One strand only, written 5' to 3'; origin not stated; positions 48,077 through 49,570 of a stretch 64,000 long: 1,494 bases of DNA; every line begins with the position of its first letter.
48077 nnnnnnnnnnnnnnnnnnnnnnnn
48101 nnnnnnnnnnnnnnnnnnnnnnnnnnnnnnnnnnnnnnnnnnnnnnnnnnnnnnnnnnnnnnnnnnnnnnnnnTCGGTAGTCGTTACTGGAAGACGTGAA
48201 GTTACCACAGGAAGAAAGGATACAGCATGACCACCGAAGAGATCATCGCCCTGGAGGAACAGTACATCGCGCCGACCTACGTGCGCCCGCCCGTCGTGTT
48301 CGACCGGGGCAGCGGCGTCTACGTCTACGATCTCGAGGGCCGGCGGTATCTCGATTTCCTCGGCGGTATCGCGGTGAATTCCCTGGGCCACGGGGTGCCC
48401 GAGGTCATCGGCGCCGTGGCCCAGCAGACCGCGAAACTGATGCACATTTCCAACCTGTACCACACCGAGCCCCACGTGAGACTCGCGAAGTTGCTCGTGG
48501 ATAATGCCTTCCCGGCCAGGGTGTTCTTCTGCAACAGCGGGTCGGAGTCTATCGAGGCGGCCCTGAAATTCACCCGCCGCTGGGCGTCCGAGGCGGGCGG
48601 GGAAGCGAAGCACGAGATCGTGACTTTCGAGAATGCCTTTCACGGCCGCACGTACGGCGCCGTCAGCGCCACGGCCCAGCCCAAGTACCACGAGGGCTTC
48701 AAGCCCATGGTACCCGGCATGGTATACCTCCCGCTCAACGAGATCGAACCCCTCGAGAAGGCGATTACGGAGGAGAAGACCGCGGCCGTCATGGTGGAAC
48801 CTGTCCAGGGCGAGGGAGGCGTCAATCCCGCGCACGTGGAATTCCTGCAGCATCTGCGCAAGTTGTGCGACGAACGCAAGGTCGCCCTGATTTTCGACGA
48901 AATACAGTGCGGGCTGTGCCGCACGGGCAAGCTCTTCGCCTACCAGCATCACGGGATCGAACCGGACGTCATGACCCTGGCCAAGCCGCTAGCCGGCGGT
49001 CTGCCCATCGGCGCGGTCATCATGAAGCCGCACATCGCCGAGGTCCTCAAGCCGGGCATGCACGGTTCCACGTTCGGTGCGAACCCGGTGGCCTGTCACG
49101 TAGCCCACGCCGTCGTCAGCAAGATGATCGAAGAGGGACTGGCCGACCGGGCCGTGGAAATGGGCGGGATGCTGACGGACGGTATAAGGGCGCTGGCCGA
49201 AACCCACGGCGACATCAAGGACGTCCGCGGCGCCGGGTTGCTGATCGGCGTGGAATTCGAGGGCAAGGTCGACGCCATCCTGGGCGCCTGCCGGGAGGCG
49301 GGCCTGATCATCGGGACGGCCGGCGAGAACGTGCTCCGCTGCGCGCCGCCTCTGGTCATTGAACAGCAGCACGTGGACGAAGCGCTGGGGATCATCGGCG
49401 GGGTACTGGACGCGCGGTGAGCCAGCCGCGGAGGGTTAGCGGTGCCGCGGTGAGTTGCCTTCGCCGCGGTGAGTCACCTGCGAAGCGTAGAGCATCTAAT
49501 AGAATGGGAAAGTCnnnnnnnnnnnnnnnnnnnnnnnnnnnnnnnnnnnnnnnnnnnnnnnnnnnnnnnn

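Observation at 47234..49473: Three consecutive arg genes each end in tandem re-copies of their own 3' terminus, stop codon included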

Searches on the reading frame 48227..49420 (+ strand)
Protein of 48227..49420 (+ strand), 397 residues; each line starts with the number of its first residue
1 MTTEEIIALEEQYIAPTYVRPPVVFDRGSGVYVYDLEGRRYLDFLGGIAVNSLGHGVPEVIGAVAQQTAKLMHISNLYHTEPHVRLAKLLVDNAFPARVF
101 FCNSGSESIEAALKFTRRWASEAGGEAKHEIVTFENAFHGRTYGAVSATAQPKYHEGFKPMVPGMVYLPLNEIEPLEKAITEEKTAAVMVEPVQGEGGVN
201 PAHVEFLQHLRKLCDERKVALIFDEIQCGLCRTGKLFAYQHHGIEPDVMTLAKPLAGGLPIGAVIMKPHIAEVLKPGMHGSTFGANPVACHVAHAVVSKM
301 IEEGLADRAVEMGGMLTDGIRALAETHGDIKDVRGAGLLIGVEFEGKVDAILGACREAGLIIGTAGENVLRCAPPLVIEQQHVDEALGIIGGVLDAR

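Call 40: search_protein_families(library=ncbifam, proteins=[window:48227-49420:+], max_evalue=0.00001)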
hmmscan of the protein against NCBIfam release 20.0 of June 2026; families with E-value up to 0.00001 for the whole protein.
window:48227-49420:+ (397 aa): 69 families (the best 25 are shown)
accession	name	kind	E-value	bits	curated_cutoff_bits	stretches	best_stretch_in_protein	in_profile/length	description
TIGR00707.1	argD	subfamily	3e-146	487.1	410.05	1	14-393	2-379/381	acetylornithine/succinylornithine family transaminase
NF002325.0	PRK01278.1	subfamily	2.3e-142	474.3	372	1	12-390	4-382/395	acetylornithine transaminase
NF002874.0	PRK03244.1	equivalog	1.4e-129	432.4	457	1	10-396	14-394/399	acetylornithine transaminase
NF003468.0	PRK05093.1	subfamily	1.2e-125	419.4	522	1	11-387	13-392/405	acetylornithine/succinyldiaminopimelate transaminase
TIGR03246.1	arg_catab_astC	subfamily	1.8e-125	419.1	609.95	1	11-387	7-386/397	acetylornithine/succinylornithine family transaminase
NF002797.0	PRK02936.1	equivalog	2.2e-121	405.2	496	1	14-395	4-378/385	acetylornithine transaminase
NF009047.0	PRK12381.1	subfamily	2.7e-120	401.9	630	1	11-387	11-390/406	bifunctional succinylornithine transaminase/acetylornithine transaminase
NF003397.0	PRK04612.1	equivalog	2.4e-112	375.7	735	1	3-388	5-395/408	acetylornithine transaminase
NF004426.0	PRK05769.1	equivalog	4.3e-107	358.6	552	2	176-395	213-438/441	acetyl ornithine aminotransferase family protein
NF002985.0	PRK03715.1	equivalog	1.3e-102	343.5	568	1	19-396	16-393/395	acetylornithine transaminase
NF005993.0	PRK08117.1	subfamily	4.9e-101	338.4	574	2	176-393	199-426/433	aspartate aminotransferase family protein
NF003273.0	PRK04260.1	equivalog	7.4e-101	337.4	616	1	17-394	7-375/376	acetylornithine transaminase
NF003145.0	PRK04073.1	equivalog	3e-97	325.7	656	1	2-394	3-395/396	ornithine--oxo-acid transaminase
TIGR01885.1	Orn_aminotrans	equivalog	6.9e-97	324.7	378.4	1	3-394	1-401/402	ornithine--oxo-acid transaminase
NF042418.1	LysJ_Th_th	equivalog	7.2e-95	318.1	700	1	7-391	4-382/386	[LysW]-aminoadipate semialdehyde transaminase LysJ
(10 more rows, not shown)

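Call 63: find_encoding_contigs(protein=window:48227-49420:+, flank=4000, max_places=10)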
Protein window:48227-49420:+ (397 aa): no gene with exactly this product is on record in the collection.
